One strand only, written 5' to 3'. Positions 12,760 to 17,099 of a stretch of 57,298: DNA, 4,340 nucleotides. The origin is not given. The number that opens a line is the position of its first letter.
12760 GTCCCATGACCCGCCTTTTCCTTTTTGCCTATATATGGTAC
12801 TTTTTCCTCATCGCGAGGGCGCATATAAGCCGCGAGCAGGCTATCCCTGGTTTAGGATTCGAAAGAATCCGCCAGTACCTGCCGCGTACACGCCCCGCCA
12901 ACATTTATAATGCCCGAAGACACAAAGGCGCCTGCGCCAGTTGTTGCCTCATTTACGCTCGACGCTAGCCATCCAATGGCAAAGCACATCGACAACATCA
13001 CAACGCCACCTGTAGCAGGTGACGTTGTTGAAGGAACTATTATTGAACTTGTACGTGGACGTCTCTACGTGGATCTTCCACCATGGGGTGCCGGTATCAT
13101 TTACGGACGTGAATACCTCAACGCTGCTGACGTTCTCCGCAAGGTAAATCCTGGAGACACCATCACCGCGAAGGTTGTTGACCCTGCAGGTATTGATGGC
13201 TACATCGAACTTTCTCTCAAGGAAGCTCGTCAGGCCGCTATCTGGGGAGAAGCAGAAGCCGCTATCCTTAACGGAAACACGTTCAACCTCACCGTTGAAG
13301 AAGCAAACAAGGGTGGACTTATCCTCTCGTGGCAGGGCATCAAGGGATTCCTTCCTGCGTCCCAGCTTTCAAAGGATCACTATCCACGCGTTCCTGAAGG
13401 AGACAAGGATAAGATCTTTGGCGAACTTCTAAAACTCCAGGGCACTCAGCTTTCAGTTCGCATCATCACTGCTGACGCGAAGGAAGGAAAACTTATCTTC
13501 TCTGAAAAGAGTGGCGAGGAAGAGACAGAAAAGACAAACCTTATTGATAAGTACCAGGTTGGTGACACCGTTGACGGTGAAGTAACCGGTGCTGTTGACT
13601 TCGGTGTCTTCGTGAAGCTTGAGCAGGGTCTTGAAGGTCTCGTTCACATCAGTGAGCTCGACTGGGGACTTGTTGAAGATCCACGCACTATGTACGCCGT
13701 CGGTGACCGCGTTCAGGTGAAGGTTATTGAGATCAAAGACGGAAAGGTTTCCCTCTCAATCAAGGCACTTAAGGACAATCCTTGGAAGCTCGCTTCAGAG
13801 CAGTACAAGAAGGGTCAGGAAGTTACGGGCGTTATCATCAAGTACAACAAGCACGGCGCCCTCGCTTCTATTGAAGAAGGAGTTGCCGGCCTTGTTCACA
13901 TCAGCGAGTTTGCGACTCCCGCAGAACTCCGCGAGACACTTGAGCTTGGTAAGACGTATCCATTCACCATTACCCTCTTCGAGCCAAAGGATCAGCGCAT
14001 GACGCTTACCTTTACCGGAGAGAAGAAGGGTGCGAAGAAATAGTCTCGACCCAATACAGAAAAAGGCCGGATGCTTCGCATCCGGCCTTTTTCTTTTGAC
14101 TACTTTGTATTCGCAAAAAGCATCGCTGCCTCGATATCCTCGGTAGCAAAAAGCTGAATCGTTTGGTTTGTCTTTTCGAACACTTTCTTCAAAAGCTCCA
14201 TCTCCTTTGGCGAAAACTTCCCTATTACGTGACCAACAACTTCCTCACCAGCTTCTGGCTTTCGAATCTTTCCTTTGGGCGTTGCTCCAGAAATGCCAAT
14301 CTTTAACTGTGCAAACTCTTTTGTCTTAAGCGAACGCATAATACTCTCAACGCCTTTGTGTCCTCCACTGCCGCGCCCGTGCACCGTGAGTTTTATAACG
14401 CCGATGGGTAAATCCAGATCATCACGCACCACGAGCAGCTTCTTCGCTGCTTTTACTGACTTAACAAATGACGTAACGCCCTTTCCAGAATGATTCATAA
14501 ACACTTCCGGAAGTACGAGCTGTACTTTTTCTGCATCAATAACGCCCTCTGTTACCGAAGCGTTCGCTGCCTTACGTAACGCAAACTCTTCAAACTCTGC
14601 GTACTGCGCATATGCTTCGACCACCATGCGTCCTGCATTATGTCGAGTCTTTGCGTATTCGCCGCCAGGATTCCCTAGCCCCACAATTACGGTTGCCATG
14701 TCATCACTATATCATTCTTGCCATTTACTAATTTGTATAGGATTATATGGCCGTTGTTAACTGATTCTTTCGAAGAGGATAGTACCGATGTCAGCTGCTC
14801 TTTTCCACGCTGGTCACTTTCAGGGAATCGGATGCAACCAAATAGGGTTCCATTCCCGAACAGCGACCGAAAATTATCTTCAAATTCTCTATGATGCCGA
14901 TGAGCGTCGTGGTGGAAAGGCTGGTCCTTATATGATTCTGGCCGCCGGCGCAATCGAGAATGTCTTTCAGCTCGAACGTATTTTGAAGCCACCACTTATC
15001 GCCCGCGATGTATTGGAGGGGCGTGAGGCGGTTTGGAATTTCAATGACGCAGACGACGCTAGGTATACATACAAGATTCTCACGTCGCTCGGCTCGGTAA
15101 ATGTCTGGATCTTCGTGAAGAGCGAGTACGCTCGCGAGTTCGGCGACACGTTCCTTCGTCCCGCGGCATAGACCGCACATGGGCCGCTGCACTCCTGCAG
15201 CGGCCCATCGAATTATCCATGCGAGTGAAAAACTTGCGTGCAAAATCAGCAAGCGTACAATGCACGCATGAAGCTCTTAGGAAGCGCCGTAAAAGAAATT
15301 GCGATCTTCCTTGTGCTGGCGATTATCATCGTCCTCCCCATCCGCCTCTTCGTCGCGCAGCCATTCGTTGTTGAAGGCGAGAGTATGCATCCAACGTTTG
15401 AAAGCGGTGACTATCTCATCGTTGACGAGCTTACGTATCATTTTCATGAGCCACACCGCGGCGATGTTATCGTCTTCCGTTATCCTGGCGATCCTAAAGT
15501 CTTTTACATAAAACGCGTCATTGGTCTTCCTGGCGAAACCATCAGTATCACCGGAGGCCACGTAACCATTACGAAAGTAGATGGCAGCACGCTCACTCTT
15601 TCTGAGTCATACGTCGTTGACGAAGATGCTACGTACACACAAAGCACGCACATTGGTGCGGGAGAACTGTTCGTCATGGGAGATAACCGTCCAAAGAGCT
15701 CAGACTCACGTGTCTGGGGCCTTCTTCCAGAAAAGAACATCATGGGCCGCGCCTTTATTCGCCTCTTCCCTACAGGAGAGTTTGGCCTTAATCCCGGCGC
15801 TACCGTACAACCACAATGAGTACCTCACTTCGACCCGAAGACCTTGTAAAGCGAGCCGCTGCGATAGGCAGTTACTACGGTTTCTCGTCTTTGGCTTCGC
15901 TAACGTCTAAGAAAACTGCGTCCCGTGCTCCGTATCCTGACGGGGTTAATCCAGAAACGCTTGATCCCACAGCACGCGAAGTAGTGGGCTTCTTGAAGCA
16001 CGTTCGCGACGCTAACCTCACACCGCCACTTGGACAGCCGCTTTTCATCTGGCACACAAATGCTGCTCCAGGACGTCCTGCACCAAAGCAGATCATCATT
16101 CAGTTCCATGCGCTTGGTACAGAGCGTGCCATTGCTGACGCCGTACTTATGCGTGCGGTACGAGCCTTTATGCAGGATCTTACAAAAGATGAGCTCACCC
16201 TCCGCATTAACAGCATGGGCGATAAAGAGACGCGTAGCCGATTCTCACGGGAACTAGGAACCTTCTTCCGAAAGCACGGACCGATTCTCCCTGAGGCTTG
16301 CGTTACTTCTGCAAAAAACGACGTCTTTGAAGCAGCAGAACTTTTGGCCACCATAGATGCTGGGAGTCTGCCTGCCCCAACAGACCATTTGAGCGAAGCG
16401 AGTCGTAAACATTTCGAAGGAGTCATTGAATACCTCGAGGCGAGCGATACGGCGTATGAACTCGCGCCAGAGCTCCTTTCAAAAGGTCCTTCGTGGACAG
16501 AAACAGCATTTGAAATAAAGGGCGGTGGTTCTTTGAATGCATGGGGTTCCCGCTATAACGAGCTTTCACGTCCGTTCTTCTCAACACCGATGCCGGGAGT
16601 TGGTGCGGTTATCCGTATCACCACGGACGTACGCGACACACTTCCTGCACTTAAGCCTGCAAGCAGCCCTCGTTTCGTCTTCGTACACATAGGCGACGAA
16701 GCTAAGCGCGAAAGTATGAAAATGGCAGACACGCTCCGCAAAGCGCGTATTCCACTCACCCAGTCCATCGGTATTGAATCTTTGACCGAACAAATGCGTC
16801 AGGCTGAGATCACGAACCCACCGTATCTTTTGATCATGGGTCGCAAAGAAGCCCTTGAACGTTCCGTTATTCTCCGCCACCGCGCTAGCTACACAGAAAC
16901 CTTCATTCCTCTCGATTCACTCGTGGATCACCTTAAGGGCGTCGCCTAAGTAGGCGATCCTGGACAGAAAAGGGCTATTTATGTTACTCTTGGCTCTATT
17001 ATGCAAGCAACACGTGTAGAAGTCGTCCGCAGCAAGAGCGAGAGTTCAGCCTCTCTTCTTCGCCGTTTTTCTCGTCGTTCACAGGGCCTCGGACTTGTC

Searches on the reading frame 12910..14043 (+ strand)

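Call 104: search_protein_families(library=pfam, proteins=[window:12910-14043:+], max_evalue=0.00001)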
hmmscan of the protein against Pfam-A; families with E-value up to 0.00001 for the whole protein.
window:12910-14043:+ (377 aa): 2 families
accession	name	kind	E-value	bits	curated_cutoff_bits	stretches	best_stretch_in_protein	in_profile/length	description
PF00575.29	S1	-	1.9e-38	131.1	22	2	214-285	1-74/74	S1 RNA binding domain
PF23459.1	S1_RRP5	-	6.5e-09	36.7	27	0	299-362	1-66/72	RRP5 S1 domain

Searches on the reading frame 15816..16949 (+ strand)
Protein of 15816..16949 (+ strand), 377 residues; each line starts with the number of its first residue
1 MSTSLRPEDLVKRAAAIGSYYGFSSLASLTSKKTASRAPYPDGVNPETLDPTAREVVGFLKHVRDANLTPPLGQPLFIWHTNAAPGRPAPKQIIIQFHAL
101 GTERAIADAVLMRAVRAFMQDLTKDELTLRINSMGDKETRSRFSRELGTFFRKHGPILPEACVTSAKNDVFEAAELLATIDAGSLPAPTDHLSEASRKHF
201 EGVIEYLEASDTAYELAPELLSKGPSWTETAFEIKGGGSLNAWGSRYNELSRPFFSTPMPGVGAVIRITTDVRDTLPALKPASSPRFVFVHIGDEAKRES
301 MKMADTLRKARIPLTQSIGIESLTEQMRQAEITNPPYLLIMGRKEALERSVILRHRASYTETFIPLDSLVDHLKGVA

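Call 104: search_protein_families(library=pfam, proteins=[window:15816-16949:+], max_evalue=0.00001)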
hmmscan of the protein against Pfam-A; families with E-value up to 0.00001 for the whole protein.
window:15816-16949:+ (377 aa): 1 family
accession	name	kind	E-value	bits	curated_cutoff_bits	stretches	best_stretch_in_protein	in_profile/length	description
PF03129.25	HGTP_anticodon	-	1.2e-06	29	21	1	291-374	6-92/94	Anticodon binding domain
